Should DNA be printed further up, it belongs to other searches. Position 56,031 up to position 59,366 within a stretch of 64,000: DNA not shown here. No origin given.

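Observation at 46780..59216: Four-gene co-directional operon: PA-like pair followed by two dockerin/PKD/PPC proteins sharing an N-terminal module. Candidate translocon-plus-cargo system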

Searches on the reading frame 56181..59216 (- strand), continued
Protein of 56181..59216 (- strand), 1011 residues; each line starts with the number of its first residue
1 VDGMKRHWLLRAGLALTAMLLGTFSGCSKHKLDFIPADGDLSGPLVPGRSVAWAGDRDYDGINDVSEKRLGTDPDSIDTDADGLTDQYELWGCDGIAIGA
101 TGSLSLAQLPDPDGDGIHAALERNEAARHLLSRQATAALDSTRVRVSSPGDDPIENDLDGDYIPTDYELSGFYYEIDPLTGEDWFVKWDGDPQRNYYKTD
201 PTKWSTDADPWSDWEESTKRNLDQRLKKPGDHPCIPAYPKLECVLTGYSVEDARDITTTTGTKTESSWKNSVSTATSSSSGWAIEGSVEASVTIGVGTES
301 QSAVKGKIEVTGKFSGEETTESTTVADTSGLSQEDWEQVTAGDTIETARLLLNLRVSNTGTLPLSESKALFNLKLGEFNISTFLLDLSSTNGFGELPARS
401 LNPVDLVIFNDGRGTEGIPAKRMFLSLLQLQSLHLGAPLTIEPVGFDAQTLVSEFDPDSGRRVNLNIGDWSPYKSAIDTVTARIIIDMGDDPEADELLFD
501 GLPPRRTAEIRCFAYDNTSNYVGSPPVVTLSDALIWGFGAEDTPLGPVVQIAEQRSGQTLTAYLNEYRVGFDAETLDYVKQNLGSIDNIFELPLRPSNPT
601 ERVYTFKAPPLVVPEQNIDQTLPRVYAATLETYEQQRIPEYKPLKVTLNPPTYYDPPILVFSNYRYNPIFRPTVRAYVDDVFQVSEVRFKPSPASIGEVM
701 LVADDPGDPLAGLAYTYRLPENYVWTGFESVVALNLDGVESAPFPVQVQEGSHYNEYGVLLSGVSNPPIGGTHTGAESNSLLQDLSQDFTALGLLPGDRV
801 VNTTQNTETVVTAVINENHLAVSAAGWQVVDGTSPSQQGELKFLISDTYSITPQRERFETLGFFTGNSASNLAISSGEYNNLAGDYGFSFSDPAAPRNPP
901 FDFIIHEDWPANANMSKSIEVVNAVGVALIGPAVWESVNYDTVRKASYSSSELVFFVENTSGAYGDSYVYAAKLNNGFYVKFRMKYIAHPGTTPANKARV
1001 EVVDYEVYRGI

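Call 18: find_encoding_contigs(protein=P0021, flank=10000, max_places=2)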
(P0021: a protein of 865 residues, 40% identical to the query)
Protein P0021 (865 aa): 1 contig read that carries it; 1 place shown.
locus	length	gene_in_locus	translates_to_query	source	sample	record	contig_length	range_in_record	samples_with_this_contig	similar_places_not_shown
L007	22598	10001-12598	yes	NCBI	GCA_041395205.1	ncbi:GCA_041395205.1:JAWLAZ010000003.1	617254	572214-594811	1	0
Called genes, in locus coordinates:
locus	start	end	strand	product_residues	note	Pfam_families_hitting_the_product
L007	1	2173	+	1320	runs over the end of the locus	PF00041:fn3 (faint), PF25523:Ig_RIMBP2 (faint), PF25833:Fn3_SaeA_3rd (faint), PF13895:Ig_2 (faint), PF13927:Ig_3 (faint), PF18981:InlK_D3 (faint), PF00801:PKD, PF18911:PKD_4 (weak)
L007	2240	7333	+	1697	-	PF18911:PKD_4 (weak), PF00801:PKD, PF18911:PKD_4, PF00801:PKD (weak), PF18911:PKD_4, PF00801:PKD, PF18911:PKD_4, PF18911:PKD_4, +5 more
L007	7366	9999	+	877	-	PF03495:Binary_toxB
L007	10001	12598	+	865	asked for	PF03495:Binary_toxB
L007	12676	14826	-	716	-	PF00801:PKD (weak), PF18911:PKD_4, PF22352:K319L-like_PKD (faint)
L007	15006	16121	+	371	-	PF02378:PTS_EIIC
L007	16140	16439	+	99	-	PF02302:PTS_IIB, PF25554:PTS_EIIB_BC_N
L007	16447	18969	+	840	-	PF00381:PTS-HPr, PF05524:PEP-utilisers_N, PF00391:PEP-utilizers, PF02896:PEP-utilizers_C, PF00359:PTS_EIIA_2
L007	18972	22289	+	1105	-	PF01074:Glyco_hydro_38N, PF09261:Alpha-mann_mid, PF07748:Glyco_hydro_38C, PF17677:Glyco_hydro38C2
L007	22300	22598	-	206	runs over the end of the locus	PF01965:DJ-1_PfpI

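Call 19: find_encoding_contigs(protein=P0022, flank=10000, max_places=2)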
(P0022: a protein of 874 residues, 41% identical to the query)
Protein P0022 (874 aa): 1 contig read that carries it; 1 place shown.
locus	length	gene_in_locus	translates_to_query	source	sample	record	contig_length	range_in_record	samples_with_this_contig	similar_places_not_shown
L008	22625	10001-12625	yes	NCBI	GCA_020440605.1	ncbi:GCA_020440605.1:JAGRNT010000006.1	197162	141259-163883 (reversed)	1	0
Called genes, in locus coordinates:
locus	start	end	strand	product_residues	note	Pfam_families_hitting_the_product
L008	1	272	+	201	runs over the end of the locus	PF01300:Sua5_yciO_yrdC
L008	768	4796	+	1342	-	PF00041:fn3 (faint), PF25523:Ig_RIMBP2 (faint), PF25833:Fn3_SaeA_3rd (faint), PF13895:Ig_2 (faint), PF13927:Ig_3 (faint), PF18981:InlK_D3 (faint), PF00801:PKD, PF18911:PKD_4 (weak)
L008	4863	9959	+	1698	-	PF18911:PKD_4 (weak), PF00801:PKD, PF18911:PKD_4, PF18911:PKD_4, PF00801:PKD, PF18911:PKD_4, PF18911:PKD_4, PF04151:PPC, +5 more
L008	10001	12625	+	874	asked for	PF03495:Binary_toxB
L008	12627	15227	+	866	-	PF03495:Binary_toxB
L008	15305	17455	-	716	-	PF00801:PKD (weak), PF18911:PKD_4, PF22352:K319L-like_PKD (faint)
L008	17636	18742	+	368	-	PF02378:PTS_EIIC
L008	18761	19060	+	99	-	PF02302:PTS_IIB, PF25554:PTS_EIIB_BC_N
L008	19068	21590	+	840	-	PF00381:PTS-HPr, PF05524:PEP-utilisers_N, PF00391:PEP-utilizers, PF02896:PEP-utilizers_C, PF00359:PTS_EIIA_2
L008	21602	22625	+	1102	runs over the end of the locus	PF01074:Glyco_hydro_38N, PF09261:Alpha-mann_mid, PF07748:Glyco_hydro_38C, PF17677:Glyco_hydro38C2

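Call 20: find_encoding_contigs(protein=P0019, flank=10000, max_places=2)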
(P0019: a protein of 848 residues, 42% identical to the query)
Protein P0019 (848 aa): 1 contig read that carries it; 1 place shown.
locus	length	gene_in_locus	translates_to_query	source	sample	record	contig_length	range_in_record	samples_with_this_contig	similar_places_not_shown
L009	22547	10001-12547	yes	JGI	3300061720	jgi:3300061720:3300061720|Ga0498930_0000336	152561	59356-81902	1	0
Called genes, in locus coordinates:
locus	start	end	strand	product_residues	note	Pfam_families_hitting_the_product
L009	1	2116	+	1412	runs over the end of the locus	PF00041:fn3 (faint), PF25833:Fn3_SaeA_3rd (faint), PF13895:Ig_2 (faint), PF13927:Ig_3 (faint), PF18981:InlK_D3 (faint), PF18911:PKD_4 (weak), PF00801:PKD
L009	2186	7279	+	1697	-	PF00801:PKD, PF18911:PKD_4, PF00801:PKD (weak), PF18911:PKD_4, PF00801:PKD, PF18911:PKD_4, PF00801:PKD, PF18911:PKD_4, +4 more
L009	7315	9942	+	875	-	PF03495:Binary_toxB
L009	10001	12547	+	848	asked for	PF03495:Binary_toxB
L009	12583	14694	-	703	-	PF00801:PKD (faint), PF22352:K319L-like_PKD (faint), PF18911:PKD_4 (weak)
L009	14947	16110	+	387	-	PF02417:Chromate_transp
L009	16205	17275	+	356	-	PF02378:PTS_EIIC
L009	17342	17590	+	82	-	PF02302:PTS_IIB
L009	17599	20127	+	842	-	PF00381:PTS-HPr, PF05524:PEP-utilisers_N, PF00391:PEP-utilizers, PF02896:PEP-utilizers_C, PF00359:PTS_EIIA_2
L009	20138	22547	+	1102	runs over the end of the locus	PF01074:Glyco_hydro_38N, PF09261:Alpha-mann_mid, PF07748:Glyco_hydro_38C, PF17677:Glyco_hydro38C2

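Call 23: find_related_loci(query=A1, collection=genome_contigs, flank=10000)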
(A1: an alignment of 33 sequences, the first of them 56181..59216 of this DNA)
Query A1 (1011 aa) in genome_contigs; peptide patterns used: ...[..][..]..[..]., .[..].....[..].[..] (x = any residue, [..] = any of these).
598 stretches matched a pattern (row limit reached: there are more); 137 encode a relative of the query (tblastn E <= 1e-3); the best 80 are kept; 79 distinct loci.
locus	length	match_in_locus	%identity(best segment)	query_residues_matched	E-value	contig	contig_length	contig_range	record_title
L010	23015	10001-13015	85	7-1011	0e+0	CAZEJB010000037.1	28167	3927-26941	MAG TPA_asm: uncultured Planctomycetales bacterium isolate binchicken_co199_143 genome assembly, contig: NODE_1404_lengt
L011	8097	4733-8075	39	12-849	2e-156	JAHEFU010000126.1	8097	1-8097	MAG: Planctomycetales bacterium isolate Ww346 NODE_24833_length_8097_cov_2.886911, whole genome shotgun sequence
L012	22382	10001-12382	37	14-849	3e-153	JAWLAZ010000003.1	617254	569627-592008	MAG: bacterium isolate AC1.30 AC1.30.fa-3, whole genome shotgun sequence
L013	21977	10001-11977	41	47-735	2e-152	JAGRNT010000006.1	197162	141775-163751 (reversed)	MAG: bacterium isolate UBP7 HKST-UBA03 NODE_6_length_197162_cov_6.568090, whole genome shotgun sequence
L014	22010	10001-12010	41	49-748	2e-142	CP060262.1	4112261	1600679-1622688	MAG: Planctomycetales bacterium isolate HK-STAS-UBP7_A-1 chromosome, complete genome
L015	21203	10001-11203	30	150-576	3e-34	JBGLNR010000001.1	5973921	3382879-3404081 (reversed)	MAG: Planctomycetota bacterium isolate PPR_0503 PPR_0503.fa_scaffold_119715, whole genome shotgun sequence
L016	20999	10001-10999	29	139-496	2e-31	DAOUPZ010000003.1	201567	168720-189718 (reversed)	MAG TPA_asm: Clostridia bacterium isolate CSMAG_113 CSMAG_113_k141_3014023_length_201567_cov_21.1650, whole genome shotg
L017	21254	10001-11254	28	56-536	3e-29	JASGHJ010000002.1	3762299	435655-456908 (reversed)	MAG: Anaeromyxobacteraceae bacterium isolate 5N017 JMF-2111-06-0005.ont.bin.17_1, whole genome shotgun sequence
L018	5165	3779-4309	34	53-220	1e-9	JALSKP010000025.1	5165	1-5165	MAG: Myxococcales bacterium isolate 355-202_metabat1_scaf2bin.002 355-202_scaffold_10603_c1, whole genome shotgun sequen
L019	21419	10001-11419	29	16-226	8e-9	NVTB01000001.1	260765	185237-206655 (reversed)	MAG: Candidatus Peregrinibacteria bacterium isolate NORP126 Contig_source1382A_68, whole genome shotgun sequence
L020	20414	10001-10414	44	44-216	1e-8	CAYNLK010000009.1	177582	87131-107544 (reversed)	MAG TPA_asm: uncultured Caldilineaceae bacterium isolate binchicken_co44_236 genome assembly, contig: NODE_95_length_177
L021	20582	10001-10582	31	54-228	2e-8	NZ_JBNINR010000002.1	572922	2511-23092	Nocardioides sp. BYT-33-1 scaffold2, whole genome shotgun sequence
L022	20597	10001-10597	32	54-235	2e-8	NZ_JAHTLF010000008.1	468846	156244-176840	Nocardioides carbamazepini strain CBZ_1 NODE_6_length_468846_cov_13.927654, whole genome shotgun sequence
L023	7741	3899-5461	32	53-180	3e-8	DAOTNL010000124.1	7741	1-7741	MAG TPA_asm: Kiritimatiellia bacterium isolate AMR_MDS_2896 NODE_8351_length_7741_cov_3.804580, whole genome shotgun seq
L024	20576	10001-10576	31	54-228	7e-8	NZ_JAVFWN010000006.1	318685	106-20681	Nocardioides sp. LHD-245 LHD.245_ctg06, whole genome shotgun sequence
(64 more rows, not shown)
